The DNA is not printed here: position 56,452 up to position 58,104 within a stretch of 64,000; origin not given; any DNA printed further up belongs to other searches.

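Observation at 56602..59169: Self-contained two-gene TIR cassette (TIR-LRR, then TIR-X-GNAT-Cys4): candidate undescribed immune-type module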

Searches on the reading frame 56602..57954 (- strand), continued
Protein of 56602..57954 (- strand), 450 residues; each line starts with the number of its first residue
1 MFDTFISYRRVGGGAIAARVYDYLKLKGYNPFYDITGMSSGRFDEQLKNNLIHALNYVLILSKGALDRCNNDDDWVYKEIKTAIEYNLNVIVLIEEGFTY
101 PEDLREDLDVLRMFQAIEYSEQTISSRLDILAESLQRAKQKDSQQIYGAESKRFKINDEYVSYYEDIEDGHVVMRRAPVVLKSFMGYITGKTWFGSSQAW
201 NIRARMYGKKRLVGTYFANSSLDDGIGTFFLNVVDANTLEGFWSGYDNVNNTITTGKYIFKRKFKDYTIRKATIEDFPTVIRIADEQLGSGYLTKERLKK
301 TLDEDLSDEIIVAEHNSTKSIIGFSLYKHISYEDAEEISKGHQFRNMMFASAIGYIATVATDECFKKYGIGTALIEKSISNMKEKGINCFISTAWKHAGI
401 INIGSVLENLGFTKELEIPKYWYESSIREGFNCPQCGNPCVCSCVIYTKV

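Call 50: search_protein_families(library=pfam, proteins=[L017:9402-12389:+, L017:5411-6613:+, L018:1579-2799:+, L011:3324-4718:+, L011:2356-3261:+, L003:14826-16142:+, L020:9431-12766:+, L026:999-4385:-], max_evalue=0.001)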
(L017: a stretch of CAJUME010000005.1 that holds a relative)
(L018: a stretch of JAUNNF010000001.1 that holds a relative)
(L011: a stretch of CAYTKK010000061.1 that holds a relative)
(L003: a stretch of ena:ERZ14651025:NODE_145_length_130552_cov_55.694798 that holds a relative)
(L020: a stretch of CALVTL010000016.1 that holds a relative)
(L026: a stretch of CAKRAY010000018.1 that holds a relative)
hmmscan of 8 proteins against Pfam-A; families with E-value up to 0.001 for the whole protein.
L017:9402-12389:+ (995 aa): 3 families
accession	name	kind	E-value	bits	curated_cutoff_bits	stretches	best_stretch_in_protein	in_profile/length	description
PF13676.11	TIR_2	-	1.3e-19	71.3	28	1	11-129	1-121/122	TIR domain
PF13023.12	HD_3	-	1.1e-16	61.6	22.5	1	811-972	4-159/165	HD domain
PF08937.16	ThsB_TIR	-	4.1e-08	34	21.2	1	12-99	1-97/100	Thoeris protein ThsB, TIR-like domain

L017:5411-6613:+ (400 aa): 2 families
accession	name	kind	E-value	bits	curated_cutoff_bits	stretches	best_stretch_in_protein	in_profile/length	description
PF13676.11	TIR_2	-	2.4e-17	64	28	1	4-112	1-109/122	TIR domain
PF01582.25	TIR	-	1.3e-06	28.7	21.3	1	5-83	5-85/179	TIR domain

L018:1579-2799:+ (406 aa): 7 families
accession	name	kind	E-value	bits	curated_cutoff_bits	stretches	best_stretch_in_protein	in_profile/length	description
PF24883.2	NPHP3_N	-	2.9e-23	83.3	24.8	1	211-384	4-164/164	Nephrocystin 3, N-terminal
PF13676.11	TIR_2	-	2.5e-17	63.9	28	1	16-142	1-114/122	TIR domain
PF13191.12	AAA_16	-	1.5e-07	32.5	32.6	1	209-369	4-158/167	AAA ATPase domain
PF01582.25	TIR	-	3.8e-07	30.5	21.3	1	16-118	4-97/179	TIR domain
PF05729.18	NACHT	-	4.4e-05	23.8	26.7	0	229-250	2-23/167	NACHT domain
PF00004.35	AAA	-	0.00019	22.3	21.2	0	231-381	2-106/131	ATPase family associated with various cellular activities (AAA)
PF05272.17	VapE-like_dom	-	0.00073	19.5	25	0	208-254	31-78/217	Virulence-associated protein E-like domain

L011:3324-4718:+ (464 aa): 3 families
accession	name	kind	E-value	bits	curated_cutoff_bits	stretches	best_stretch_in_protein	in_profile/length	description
PF13676.11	TIR_2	-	3e-19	70.1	28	1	35-144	1-111/122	TIR domain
PF05154.21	TM2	-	2.7e-08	34.3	27.9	1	398-438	11-51/51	TM2 domain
PF08937.16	ThsB_TIR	-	0.00072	20.3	21.2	0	71-122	46-97/100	Thoeris protein ThsB, TIR-like domain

L011:2356-3261:+ (301 aa): 1 family
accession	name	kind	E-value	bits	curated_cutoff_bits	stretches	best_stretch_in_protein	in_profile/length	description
PF01156.24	IU_nuc_hydro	-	4.7e-23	82.7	34.2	1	4-258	1-259/297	Inosine-uridine preferring nucleoside hydrolase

L003:14826-16142:+ (438 aa): 2 families
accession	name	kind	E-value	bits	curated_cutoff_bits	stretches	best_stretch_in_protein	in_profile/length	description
PF13676.11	TIR_2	-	3.6e-13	50.5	28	1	3-120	1-112/122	TIR domain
PF13847.12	Methyltransf_31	-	0.00011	22.3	27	1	238-309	46-113/145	Methyltransferase domain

L020:9431-12766:+ (1111 aa): 10 families
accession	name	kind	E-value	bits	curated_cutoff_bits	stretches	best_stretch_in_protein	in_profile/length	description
PF09479.16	Flg_new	-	2.4e-72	239.4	27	7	346-411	1-64/65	Listeria-Bacteroides repeat domain (List_Bact_rpt)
PF01381.28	HTH_3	-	2.4e-27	95.2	23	2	28-82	1-55/55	Helix-turn-helix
PF13560.12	HTH_31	-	1.6e-18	67.2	27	2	23-80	1-59/64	Helix-turn-helix domain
PF13306.12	LRR_5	-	2e-17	63.7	27.7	2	783-892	12-121/127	BspA type Leucine rich repeat region (6 copies)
PF18998.6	Flg_new_2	-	4.9e-13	49.3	23.6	0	583-638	13-71/73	Divergent InlB B-repeat domain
PF12844.13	HTH_19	-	4.2e-08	33.4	30.2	1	26-82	2-58/64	Helix-turn-helix domain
PF13443.12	HTH_26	-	6.9e-08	33.1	22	1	27-83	1-58/63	Cro/C1-type HTH DNA-binding domain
PF13518.12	HTH_28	-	1.5e-05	25.4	25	0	108-135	7-34/52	Helix-turn-helix domain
PF13384.12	HTH_23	-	3e-05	24.1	24.6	0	31-56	11-37/50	Homeodomain-like domain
PF07022.19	Phage_CI_repr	-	0.00061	20.5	22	0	38-87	14-62/65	Bacteriophage CI repressor helix-turn-helix domain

L026:999-4385:- (1128 aa): 8 families
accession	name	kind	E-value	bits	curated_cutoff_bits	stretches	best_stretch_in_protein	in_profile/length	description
PF13306.12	LRR_5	-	4.5e-35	120.8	27.7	2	957-1057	14-112/127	BspA type Leucine rich repeat region (6 copies)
PF05729.18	NACHT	-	1.2e-14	54.9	26.7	1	359-493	2-135/167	NACHT domain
PF13855.12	LRR_8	-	9e-07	29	27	0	1033-1077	12-55/61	Leucine rich repeat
PF25199.1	nSTAND_NTPase5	-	1.9e-06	28.2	34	1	346-388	26-73/145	Novel STAND NTPase 5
PF00004.35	AAA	-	1.2e-05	26.2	21.2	1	360-475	1-93/131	ATPase family associated with various cellular activities (AAA)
PF24883.2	NPHP3_N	-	7.3e-05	23.4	24.8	0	339-476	2-148/164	Nephrocystin 3, N-terminal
PF13191.12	AAA_16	-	0.00023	22.2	32.6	1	348-474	15-155/167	AAA ATPase domain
PF13401.12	AAA_22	-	0.00086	20.1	27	0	357-490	5-126/130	AAA domain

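Call 59: search_protein_families(library=padloc, proteins=[P0090, P0091], max_evalue=0.01)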
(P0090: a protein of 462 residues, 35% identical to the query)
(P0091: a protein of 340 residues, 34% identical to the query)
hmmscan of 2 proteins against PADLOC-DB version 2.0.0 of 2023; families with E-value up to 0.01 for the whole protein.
P0090 (462 aa): 16 families
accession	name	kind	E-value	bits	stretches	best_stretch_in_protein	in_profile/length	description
PDLC02926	HTH_VI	-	2.6e-13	48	2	4-64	5-65/92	-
PDLC03952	RmrA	-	6.2e-12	43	2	3-60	25-82/395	-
PDLC03947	RmrA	-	8.7e-12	42.5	1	3-59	14-70/383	-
PDLC04775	PDC-M69A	-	1.5e-10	39.6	1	94-169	11-86/113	-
PDLC03949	RmrA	-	3.1e-09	34.2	1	3-59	5-61/363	-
PDLC03944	RmrA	-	3.3e-09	34.3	1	3-60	9-66/384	-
PDLC03954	RmrA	-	6.1e-09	33.3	1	3-69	13-79/380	-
PDLC03951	RmrA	-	1.2e-08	32.3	1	3-61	11-69/400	-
PDLC03948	RmrA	-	1.5e-07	28.6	1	88-150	6-68/397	-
PDLC04142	capH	-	2.3e-07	29.8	1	3-60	9-66/103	capH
PDLC03945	RmrA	-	3.5e-07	27.7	1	4-61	6-63/394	-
PDLC03956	RmrA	-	5.1e-06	23.8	1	4-60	12-69/399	-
PDLC03946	RmrA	-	3.7e-05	20.6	1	3-59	5-61/357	-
PDLC03950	RmrA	-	0.00068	16.7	0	5-62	7-64/369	-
PDLC03943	RmrA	-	0.0084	13.2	0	5-58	7-60/370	-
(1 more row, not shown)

P0091 (340 aa): 0 families

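Call 83: find_related_loci(query=A1, collection=viral_contigs, flank=8000)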
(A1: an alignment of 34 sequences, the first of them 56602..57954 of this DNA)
Query A1 (450 aa) in viral_contigs; peptide patterns used: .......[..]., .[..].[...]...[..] (x = any residue, [..] = any of these).
16 stretches matched a pattern; 1 encode a relative of the query (tblastn E <= 1e-3); 1 distinct loci.
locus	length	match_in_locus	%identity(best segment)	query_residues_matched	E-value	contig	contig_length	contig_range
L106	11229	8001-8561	33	1-186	3e-28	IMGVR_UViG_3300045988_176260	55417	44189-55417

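Call 93: search_dna_similar(query=window:56602-57954:-, collection=plasmids, mode=protein, max_evalue=0.00001, max_rows=15)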
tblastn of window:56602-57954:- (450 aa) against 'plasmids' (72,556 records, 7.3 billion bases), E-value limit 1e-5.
Records with a match: 10; places in all: 10; records where one place covers at least 80% of the query: 0.
Best place of each record, by identity: <60% 10.
By first word of the organism name: Arcobacter 5; Aliarcobacter 3; Paraburkholderia 2.
By predicted mobility (MOB-suite, as given by PLSDB): non-mobilizable 10.
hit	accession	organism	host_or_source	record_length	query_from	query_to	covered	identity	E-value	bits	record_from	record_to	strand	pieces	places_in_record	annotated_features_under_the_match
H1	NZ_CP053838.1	Aliarcobacter faecis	Cell culture,Human septic tank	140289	280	449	38%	34.7%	3e-16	89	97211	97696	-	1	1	GNAT family N-acetyltransferase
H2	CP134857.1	Arcobacter sp. AZ-2023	food,chicken meat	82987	277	449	38%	32.8%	2e-16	90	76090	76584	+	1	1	GNAT family N-acetyltransferase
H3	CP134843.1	Arcobacter sp. AZ-2023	food,chicken meat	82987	277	449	38%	32.8%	2e-16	90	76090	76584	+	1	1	GNAT family N-acetyltransferase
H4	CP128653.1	Arcobacter sp. DSM 115960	animal,chicken meat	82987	277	449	38%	32.8%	2e-16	90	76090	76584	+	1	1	GNAT family N-acetyltransferase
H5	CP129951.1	Arcobacter sp. DSM 115972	animal,chicken meat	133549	265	449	41%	30.1%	5e-11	94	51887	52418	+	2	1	GNAT family N-acetyltransferase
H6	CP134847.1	Arcobacter sp. AZ-2023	food,chicken meat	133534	265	449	41%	30.1%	5e-11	94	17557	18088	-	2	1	GNAT family N-acetyltransferase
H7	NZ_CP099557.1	Aliarcobacter cryaerophilus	Chicken meat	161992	280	449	38%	32.7%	2e-16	89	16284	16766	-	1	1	GNAT family N-acetyltransferase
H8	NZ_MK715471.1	Aliarcobacter cryaerophilus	Greenshell mussel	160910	277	449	38%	30.5%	2e-14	84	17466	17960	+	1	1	GNAT family N-acetyltransferase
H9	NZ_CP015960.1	Paraburkholderia caribensis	Mimosa,single cell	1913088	5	118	25%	32.8%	4e-11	73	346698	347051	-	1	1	none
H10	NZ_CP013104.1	Paraburkholderia caribensis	-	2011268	5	117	25%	33.1%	6e-11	72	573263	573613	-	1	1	none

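Call 95: get_annotated_region(hit=H1, flank=6000)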
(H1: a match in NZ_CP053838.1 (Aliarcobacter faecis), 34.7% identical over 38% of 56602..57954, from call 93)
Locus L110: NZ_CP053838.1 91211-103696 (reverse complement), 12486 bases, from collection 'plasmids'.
description: Aliarcobacter faecis strain CCUG 66484 plasmid pAFAEC, complete sequence
organism: Aliarcobacter faecis (NCBI taxid 1564138)
taxonomy: Bacteria; Campylobacterota; Epsilonproteobacteria; Campylobacterales; Arcobacteraceae; Aliarcobacter; Aliarcobacter faecis
host: -; source: Cell culture,Human septic tank; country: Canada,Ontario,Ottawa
typing (MOB-suite, as given by PLSDB): non-mobilizable
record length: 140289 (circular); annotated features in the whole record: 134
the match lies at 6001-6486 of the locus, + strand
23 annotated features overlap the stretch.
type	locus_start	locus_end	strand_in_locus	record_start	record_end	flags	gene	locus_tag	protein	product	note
CDS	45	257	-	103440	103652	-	-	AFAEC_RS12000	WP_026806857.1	hypothetical protein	-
CDS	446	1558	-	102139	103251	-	-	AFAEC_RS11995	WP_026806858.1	hypothetical protein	-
CDS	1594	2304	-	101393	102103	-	-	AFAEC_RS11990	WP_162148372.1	hypothetical protein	-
CDS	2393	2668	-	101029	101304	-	-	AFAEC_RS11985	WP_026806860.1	hypothetical protein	-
CDS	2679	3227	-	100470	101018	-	-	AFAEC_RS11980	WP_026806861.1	hypothetical protein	-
CDS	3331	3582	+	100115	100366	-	-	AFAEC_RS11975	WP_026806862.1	helix-turn-helix transcriptional regulator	-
CDS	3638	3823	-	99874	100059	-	-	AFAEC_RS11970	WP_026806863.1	hypothetical protein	-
CDS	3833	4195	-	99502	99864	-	-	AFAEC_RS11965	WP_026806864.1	hypothetical protein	-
CDS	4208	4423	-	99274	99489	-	-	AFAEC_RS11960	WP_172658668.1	hypothetical protein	-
CDS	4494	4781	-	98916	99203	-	-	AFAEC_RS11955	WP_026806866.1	hypothetical protein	-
CDS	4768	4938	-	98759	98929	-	-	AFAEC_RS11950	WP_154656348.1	hypothetical protein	-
CDS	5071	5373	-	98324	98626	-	-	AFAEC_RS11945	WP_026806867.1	hypothetical protein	-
CDS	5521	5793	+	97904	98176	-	-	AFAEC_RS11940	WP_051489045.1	transcriptional regulator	-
CDS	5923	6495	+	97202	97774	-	-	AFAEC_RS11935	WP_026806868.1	GNAT family N-acetyltransferase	-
CDS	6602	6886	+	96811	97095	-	-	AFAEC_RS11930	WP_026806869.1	hypothetical protein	-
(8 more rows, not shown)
